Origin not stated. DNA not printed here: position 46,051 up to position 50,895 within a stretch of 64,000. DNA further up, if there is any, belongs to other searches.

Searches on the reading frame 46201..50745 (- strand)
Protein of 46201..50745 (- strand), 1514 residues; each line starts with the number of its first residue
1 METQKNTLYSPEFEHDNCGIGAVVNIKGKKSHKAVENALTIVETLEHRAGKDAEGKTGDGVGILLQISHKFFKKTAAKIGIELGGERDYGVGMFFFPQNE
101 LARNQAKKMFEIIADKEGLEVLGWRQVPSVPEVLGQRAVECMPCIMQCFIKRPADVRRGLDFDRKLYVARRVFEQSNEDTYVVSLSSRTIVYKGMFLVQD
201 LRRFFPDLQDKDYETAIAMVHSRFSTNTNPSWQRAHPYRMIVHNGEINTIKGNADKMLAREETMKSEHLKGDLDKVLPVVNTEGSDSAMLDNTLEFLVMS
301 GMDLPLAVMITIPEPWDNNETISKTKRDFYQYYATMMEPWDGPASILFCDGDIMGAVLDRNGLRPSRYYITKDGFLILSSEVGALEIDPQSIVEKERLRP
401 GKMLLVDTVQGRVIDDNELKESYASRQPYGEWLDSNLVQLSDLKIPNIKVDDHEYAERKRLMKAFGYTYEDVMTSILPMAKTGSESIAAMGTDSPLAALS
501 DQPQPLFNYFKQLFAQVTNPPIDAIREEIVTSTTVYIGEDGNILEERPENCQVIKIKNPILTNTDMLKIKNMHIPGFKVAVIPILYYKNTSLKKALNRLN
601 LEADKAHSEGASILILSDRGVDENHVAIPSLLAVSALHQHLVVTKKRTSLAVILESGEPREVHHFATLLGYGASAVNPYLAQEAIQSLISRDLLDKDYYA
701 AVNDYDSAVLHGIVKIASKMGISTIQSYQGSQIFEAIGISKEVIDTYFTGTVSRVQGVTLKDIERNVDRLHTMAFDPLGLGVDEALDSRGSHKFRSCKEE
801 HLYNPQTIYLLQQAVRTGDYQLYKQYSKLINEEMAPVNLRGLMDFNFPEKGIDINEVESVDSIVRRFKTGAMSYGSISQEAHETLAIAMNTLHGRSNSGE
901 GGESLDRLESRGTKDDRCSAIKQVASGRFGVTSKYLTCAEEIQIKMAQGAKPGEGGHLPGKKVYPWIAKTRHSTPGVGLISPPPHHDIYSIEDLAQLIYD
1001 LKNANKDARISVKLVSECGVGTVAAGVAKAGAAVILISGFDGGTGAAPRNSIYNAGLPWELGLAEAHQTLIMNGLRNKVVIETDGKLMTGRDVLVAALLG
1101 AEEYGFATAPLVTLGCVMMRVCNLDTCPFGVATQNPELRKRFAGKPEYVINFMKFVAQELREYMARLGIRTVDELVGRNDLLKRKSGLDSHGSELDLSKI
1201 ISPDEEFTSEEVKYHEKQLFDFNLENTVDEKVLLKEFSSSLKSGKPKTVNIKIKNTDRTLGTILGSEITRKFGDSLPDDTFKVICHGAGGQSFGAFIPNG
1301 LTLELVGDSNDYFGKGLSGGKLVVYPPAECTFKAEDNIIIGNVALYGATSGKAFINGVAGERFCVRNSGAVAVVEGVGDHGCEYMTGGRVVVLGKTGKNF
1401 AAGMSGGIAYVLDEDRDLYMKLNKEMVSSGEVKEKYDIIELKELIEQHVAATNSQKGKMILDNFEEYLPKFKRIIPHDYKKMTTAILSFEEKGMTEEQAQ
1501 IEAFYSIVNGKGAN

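Call 66: search_protein_families(library=pfam, proteins=[window:46201-50745:-], max_evalue=0.00001)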
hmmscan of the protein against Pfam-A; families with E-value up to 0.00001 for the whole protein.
window:46201-50745:- (1514 aa): 4 families
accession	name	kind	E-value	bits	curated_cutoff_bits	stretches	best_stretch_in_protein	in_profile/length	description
PF00310.26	GATase_2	-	1.1e-172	575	19.9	1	18-432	1-420/420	Glutamine amidotransferases class-II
PF01645.23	Glu_synthase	-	1.5e-147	492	20.4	1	802-1169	2-368/369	Conserved region in glutamate synthase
PF04898.20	Glu_syn_central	-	1.4e-114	382.6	22.8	1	462-740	3-277/277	Glutamate synthase central domain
PF01493.24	GXGXG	-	1.9e-84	282.4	32.5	1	1252-1436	2-187/190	GXGXG motif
